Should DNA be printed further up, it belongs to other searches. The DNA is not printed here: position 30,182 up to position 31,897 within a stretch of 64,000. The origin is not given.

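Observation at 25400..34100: Low-GC accessory operon: APH/ChoK-like kinase-fold protein + large FabD-like acyltransferase-domain protein + secreted protein + SDR, next to a divergent LysR/quinone-oxidoreductase pair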

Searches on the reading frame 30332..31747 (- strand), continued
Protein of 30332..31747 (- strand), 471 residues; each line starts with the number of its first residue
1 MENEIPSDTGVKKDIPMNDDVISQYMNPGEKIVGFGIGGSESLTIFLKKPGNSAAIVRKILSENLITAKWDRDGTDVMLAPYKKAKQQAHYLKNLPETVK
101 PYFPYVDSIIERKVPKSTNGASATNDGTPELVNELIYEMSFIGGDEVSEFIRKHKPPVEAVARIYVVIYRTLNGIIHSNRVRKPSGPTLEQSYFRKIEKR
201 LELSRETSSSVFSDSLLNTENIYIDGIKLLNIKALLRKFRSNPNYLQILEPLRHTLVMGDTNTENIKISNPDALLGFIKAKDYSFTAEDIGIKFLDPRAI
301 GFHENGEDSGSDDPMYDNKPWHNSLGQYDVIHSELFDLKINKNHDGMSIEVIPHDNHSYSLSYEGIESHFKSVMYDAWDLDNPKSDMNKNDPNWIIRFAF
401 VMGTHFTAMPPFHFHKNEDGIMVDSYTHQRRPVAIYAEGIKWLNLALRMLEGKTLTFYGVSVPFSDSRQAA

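Call 43: predict_structure(alignment_id=A1)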
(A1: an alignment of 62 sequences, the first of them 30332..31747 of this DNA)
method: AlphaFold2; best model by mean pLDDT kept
length: 471 residues; sequences in the alignment: 62
mean_pLDDT: 86.5   pTM: 0.87
mean pLDDT of the five models: 86.5, 86.2, 86.1, 85.5, 83.3
residues with pLDDT >= 90: 298; 70-90: 109; 50-70: 39; < 50: 25
segments of 3 or more residues with pLDDT < 50: 1-14, 120-123, 466-471
pLDDT, mean of each block of 10 residues (from residue 1): 29 55 88 73 86 90 68 67 81 89 92 76 62 90 95 97 98 93 88 91 92 95 98 98 95 85 94 98 97 76 69 89 96 96 94 96 97 97 91 95 94 79 91 98 98 96 63 40
secondary structure, 60 per line:
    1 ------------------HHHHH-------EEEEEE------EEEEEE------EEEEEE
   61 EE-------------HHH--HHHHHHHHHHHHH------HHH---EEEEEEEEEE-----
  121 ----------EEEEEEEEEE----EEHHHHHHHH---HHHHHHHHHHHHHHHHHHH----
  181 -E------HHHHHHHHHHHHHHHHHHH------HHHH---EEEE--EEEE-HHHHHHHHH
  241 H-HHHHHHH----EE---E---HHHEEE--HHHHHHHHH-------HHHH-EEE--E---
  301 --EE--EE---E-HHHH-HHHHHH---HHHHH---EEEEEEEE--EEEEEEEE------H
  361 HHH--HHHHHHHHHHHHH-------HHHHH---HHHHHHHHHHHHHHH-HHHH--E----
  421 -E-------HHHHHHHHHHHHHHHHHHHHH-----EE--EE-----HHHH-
elements in order: H19-23 E31-36 E43-48 E55-62 H81-93 E106-115 E131-140 H147-154 H158-176 H189-207 H214-217 E221-224 E227-230 H232-241 H243-249 E266-268 H271-279 H287-290 E292-294 H314-317 H319-324 H328-332 E336-343 E346-353 H360-363 H366-378 H386-390 H394-408 H410-413 H430-450 H467-470

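Call 50: search_protein_families(library=pfam, proteins=[L063:2714-3808:-, L063:3834-4796:+, L063:4556-5542:+, L063:6058-7461:-, L063:6145-7443:+, L063:7670-11422:+, L063:12904-14163:+, L063:14179-16098:-, L063:16227-17912:+, L009:4976-7900:+], max_evalue=0.01)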
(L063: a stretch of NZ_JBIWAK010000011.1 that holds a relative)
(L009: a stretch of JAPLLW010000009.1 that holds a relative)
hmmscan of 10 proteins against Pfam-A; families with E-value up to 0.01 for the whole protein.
L063:2714-3808:- (365 aa): 1 family
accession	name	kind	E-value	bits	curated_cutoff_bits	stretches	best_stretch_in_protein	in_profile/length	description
PF03756.19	AfsA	-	8.3e-49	165.5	24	2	78-213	1-133/133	A-factor biosynthesis hotdog domain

L063:3834-4796:+ (321 aa): 2 families
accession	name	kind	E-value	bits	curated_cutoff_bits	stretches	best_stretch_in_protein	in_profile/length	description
PF00486.34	Trans_reg_C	-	4.5e-24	84.7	26.2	1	246-318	1-77/77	Transcriptional regulatory protein, C terminal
PF00072.30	Response_reg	-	4.7e-20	72.3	30.2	1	106-212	1-110/111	Response regulator receiver domain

L063:4556-5542:+ (329 aa): 4 families
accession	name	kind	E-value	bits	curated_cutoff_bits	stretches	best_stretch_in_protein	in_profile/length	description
PF00440.29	TetR_N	-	4.9e-19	68.3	24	1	127-173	1-47/47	Bacterial regulatory proteins, tetR family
PF21935.1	TetR_C_45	-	3.7e-11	44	27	1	190-299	4-113/115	Tetracyclin repressor-like, C-terminal domain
PF16859.10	TetR_C_11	-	5.4e-05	24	32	1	190-269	11-91/113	Tetracyclin repressor-like, C-terminal domain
PF16925.10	TetR_C_13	-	0.0014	19.5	27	1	226-283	44-101/109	Tetracyclin repressor-like, C-terminal domain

L063:6058-7461:- (468 aa): 0 families

L063:6145-7443:+ (433 aa): 3 families
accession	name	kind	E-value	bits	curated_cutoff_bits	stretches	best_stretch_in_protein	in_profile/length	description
PF07690.21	MFS_1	-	8e-43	147.1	33.4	2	39-356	1-332/347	Major Facilitator Superfamily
PF00083.30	Sugar_tr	-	2.7e-10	40.2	22.3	1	67-212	44-194/452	Sugar (and other) transporter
PF06779.20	MFS_4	-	1.9e-07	31.2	26.3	1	45-401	4-362/364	Uncharacterised MFS-type transporter YbfB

L063:7670-11422:+ (1251 aa): 0 families

L063:12904-14163:+ (420 aa): 1 family
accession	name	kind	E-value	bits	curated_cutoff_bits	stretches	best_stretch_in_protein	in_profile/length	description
PF00296.26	Bac_luciferase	-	1.9e-44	152.8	27.9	1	83-386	10-310/314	Luciferase-like monooxygenase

L063:14179-16098:- (640 aa): 7 families
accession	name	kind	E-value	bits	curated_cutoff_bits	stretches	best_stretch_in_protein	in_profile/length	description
PF00563.25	EAL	-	7.7e-63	212.4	31.3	1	380-626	3-236/236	EAL domain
PF00990.26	GGDEF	-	2.2e-37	128.8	23.8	1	192-359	2-161/161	Diguanylate cyclase, GGDEF domain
PF08448.16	PAS_4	-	1.6e-10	41.6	23.1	1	73-179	1-107/110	PAS fold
PF13426.13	PAS_9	-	1.1e-07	32.5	27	1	78-178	2-102/103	PAS domain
PF00989.32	PAS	-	1.2e-06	28.9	22.6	1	71-177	5-113/113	PAS fold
PF08447.18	PAS_3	-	3.6e-05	24.4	25.6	1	92-164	4-77/89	PAS fold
PF13188.13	PAS_8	-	8.8e-05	22.7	21.8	1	69-122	3-57/65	PAS domain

L063:16227-17912:+ (562 aa): 0 families

L009:4976-7900:+ (975 aa): 0 families

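Call 69: find_encoding_contigs(protein=P0051, flank=9000, max_places=1)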
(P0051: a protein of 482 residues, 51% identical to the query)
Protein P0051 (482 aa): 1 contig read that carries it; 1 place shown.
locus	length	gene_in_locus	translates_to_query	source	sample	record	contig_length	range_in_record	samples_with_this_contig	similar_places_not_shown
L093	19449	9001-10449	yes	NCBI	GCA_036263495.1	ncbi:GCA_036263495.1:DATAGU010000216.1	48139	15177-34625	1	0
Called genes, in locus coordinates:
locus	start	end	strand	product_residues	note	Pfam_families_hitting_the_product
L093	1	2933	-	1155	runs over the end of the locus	PF00069:Pkinase, PF07714:PK_Tyr_Ser-Thr, PF13414:TPR_11 (faint), PF21033:RMD1-3 (faint), PF13431:TPR_17 (faint)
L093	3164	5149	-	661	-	PF20256:MoCoBD_2, PF01315:Ald_Xan_dh_C (faint), PF02738:MoCoBD_1, PF20256:MoCoBD_2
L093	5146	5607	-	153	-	PF00111:Fer2 (weak), PF01799:Fer2_2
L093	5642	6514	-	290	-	PF01488:Shikimate_DH (weak), PF02558:ApbA (weak), PF02826:2-Hacid_dh_C, PF03446:NAD_binding_2, PF03807:F420_oxidored, PF13241:NAD_binding_7 (faint), PF14833:NAD_binding_11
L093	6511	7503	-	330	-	PF04909:Amidohydro_2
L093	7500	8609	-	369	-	PF08240:ADH_N, PF00107:ADH_zinc_N, PF13602:ADH_zinc_N_2 (weak)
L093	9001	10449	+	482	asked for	-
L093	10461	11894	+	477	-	-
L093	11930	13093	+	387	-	PF10282:Lactonase (weak)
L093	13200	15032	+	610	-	PF00034:Cytochrom_C (faint)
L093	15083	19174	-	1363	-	PF00069:Pkinase, PF07714:PK_Tyr_Ser-Thr, PF13191:AAA_16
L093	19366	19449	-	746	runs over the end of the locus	PF00069:Pkinase, PF07714:PK_Tyr_Ser-Thr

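Call 70: find_encoding_contigs(protein=P0055, flank=9000, max_places=1)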
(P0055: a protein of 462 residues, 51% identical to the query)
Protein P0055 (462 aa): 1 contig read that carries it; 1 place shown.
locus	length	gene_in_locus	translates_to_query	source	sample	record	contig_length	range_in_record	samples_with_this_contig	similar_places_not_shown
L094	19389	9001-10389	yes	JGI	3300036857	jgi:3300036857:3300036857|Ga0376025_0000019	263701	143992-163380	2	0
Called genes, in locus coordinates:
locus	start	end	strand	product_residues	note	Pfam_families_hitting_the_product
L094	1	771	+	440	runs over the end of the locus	-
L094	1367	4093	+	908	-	PF00675:Peptidase_M16, PF05193:Peptidase_M16_C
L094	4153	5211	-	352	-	PF00072:Response_reg, PF14417:MEDS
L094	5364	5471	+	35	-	-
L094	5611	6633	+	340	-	PF00072:Response_reg, PF12833:HTH_18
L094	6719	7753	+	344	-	PF00072:Response_reg, PF14417:MEDS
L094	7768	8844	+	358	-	-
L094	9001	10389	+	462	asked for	-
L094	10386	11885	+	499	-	-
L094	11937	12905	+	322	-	PF05368:NmrA, PF13460:NAD_binding_10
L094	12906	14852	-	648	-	PF19830:DUF6311 (weak)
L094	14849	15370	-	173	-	PF01035:DNA_binding_1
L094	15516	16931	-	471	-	-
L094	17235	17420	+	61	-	-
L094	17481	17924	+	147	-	PF04657:DMT_YdcZ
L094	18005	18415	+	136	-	-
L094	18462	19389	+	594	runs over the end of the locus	PF01839:FG-GAP (faint), PF13517:FG-GAP_3, PF07593:UnbV_ASPIC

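Call 74: search_protein_families(library=pfam, proteins=[L009:7901-11002:+, L006:4889-8017:+, L094:7768-8844:+, L088:2350-3789:+, L088:19735-21369:-, L090:11991-13592:+, L090:1273-1785:-], max_evalue=0.05)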
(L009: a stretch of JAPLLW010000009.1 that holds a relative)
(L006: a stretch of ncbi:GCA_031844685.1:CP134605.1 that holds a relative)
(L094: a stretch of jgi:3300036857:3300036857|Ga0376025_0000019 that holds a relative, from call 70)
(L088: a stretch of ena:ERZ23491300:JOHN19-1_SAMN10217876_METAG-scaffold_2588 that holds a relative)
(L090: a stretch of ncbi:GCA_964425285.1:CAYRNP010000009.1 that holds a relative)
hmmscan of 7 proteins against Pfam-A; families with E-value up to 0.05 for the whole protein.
L009:7901-11002:+ (1034 aa): 0 families

L006:4889-8017:+ (1042 aa): 0 families

L094:7768-8844:+ (358 aa): 0 families

L088:2350-3789:+ (479 aa): 1 family
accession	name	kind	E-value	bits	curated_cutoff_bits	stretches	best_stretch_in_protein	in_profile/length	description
PF18912.6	DZR_2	-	0.012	15.9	27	0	65-105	10-46/56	Double zinc ribbon domain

L088:19735-21369:- (544 aa): 1 family
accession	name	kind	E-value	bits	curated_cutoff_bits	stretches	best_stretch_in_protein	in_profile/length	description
PF22525.1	H2TH_5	-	0.022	15.2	27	0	103-144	7-48/71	S13-like H2TH domain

L090:11991-13592:+ (533 aa): 0 families

L090:1273-1785:- (170 aa): 0 families

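Call 85: search_protein_representatives(alignment_id=A1)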
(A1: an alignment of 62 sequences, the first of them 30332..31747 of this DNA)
Query: 62 sequences, 486 profile positions. Proteins with E-value up to 0.001 (for the whole library): 250; up to 1e-10: 126; up to 1e-30: 56. The best 150 are listed.
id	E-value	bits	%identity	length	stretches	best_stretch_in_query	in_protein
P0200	2.1e-213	725.5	-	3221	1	22-479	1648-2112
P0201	7.3e-210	713.9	-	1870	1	16-480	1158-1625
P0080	1.3e-209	713.1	-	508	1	19-475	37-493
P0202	5.7e-209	711.0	-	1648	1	19-481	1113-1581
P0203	2.0e-206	702.6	-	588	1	4-478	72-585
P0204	1.9e-205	699.3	-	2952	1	18-479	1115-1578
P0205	6.7e-205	697.5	-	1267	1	18-480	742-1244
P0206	1.9e-201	686.2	-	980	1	20-478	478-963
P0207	3.7e-201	685.2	-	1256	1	5-477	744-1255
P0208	5.8e-201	684.5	-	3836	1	20-479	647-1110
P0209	6.2e-197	671.2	-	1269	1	18-482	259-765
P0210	7.7e-197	670.9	-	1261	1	6-477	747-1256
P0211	1.5e-195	666.7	-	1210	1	19-474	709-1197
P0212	4.1e-191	652.0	-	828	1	38-479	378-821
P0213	2.0e-189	646.5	-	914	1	23-479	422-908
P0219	2.5e-177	606.6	-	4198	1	19-481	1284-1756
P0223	1.8e-163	560.9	-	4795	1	19-480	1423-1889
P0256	2.2e-29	118.6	-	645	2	101-278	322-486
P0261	2.2e-26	108.7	-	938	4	135-282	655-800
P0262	5.4e-26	107.5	-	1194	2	323-475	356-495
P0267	1.8e-21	92.6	-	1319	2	102-282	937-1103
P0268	2.6e-21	92.0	-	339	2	103-275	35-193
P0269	2.9e-20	88.6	-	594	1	100-457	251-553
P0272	9.5e-19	83.6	-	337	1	103-456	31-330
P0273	1.2e-18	83.2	-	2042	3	136-275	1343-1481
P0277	3.6e-16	75.1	-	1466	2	99-275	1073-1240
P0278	5.6e-16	74.4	-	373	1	95-469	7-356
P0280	2.5e-15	72.3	-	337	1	103-456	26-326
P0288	3.4e-14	68.5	-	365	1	141-431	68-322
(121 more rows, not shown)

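Call 86: search_protein_families(library=pfam, proteins=[P0208, P0223], max_evalue=0.001)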
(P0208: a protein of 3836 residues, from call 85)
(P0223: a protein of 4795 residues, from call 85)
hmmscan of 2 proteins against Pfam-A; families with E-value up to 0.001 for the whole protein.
P0208 (3836 aa): 5 families
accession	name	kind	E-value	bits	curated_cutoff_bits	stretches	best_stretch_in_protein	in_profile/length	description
PF00702.32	Hydrolase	-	1.6e-18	68.3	26.4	1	2014-2226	2-185/191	haloacid dehalogenase-like hydrolase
PF01636.29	APH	-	1.1e-13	52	23.2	1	1657-1882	4-211/239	Phosphotransferase enzyme family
PF12710.13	HAD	-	1e-06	29.8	27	1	2016-2225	1-185/189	haloacid dehalogenase-like hydrolase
PF13419.12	HAD_2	-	2.4e-06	28.2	23.8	1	2092-2238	43-178/178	Haloacid dehalogenase-like hydrolase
PF13489.12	Methyltransf_23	-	0.00036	20.7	27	0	3600-3670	47-118/164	Methyltransferase domain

P0223 (4795 aa): 1 family
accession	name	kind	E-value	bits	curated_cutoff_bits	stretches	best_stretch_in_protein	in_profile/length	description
PF01937.24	ARMT1-like_dom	-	3.5e-14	53.2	25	1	2517-2769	67-303/311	Damage-control phosphatase ARMT1-like domain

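Call 87: search_protein_families(library=pfam, proteins=[P0219, P0204, P0201], max_evalue=0.001)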
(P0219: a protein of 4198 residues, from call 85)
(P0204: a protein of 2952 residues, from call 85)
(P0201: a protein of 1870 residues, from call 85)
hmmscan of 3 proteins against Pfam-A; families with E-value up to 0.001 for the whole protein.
P0219 (4198 aa): 1 family
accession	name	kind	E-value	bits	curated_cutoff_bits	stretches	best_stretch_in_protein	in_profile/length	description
PF01081.25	Aldolase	-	9.1e-06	25.7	27.8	1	3490-3651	17-168/196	KDPG and KHG aldolase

P0204 (2952 aa): 1 family
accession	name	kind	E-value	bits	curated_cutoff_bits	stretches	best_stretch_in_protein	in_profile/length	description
PF01636.29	APH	-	2.3e-10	41.1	23.2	1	2607-2825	10-210/239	Phosphotransferase enzyme family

P0201 (1870 aa): 0 families

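Call 89: list_cluster_members(proteins=[P0208, P0223, P0219, P0204, P0201, P0200, P0202, P0269, P0261, P0273])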
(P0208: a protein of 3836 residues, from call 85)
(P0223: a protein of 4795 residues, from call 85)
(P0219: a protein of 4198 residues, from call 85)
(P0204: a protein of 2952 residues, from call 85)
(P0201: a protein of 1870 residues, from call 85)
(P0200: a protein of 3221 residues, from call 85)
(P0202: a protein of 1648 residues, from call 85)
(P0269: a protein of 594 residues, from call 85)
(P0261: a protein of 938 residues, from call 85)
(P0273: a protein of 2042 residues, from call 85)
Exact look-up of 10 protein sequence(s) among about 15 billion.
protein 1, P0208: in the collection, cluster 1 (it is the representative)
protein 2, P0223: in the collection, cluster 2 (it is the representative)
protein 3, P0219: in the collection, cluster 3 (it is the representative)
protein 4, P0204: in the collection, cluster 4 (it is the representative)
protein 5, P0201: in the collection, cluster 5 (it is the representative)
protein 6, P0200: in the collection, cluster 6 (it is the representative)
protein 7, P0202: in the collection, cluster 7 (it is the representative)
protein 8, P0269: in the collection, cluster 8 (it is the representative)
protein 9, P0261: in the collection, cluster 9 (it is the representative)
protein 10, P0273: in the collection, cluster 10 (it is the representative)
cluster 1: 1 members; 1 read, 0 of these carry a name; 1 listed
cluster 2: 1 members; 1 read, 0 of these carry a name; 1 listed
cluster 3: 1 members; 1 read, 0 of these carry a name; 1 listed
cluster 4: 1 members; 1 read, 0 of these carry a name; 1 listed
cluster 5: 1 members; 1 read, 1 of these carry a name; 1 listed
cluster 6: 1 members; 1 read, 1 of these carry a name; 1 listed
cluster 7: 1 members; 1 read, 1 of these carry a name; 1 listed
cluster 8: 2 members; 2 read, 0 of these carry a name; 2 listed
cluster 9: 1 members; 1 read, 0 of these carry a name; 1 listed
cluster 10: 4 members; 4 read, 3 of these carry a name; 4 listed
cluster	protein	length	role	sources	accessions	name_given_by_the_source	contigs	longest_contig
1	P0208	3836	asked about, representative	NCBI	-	-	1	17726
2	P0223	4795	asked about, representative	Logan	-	-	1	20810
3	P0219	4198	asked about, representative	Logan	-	-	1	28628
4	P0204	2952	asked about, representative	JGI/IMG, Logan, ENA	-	-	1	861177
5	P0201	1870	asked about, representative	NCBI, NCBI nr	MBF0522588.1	MAG: ACP S-malonyltransferase, partial [Candidatus Omnitrophica bacterium] | ACP S-malonyltransferase [Candidatus Omnitrophota bacterium]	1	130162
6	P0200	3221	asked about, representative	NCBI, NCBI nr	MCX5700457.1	MAG: hypothetical protein NTZ63_02810 [Candidatus Omnitrophica bacterium] | hypothetical protein [Candidatus Omnitrophota bacterium]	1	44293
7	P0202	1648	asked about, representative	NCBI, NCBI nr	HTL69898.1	MAG TPA: hypothetical protein VL404_01260, partial [Candidatus Eisenbacteria bacterium] | hypothetical protein [Candidatus Eisenbacteria bacterium]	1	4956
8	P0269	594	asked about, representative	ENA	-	-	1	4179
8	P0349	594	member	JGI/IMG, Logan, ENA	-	-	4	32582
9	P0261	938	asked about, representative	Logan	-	-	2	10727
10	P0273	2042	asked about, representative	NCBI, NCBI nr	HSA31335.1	MAG TPA: sugar nucleotide-binding protein, partial [Candidatus Omnitrophota bacterium] | sugar nucleotide-binding protein [Candidatus Omnitrophota bacterium]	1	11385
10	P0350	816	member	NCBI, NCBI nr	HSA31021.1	MAG TPA: hypothetical protein P5160_04375, partial [Candidatus Omnitrophota bacterium] | hypothetical protein [Candidatus Omnitrophota bacterium]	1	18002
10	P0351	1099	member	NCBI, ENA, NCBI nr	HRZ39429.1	MAG TPA: SDR family oxidoreductase [Candidatus Omnitrophota bacterium] | SDR family oxidoreductase [Candidatus Omnitrophota bacterium]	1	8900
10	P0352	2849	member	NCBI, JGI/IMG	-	-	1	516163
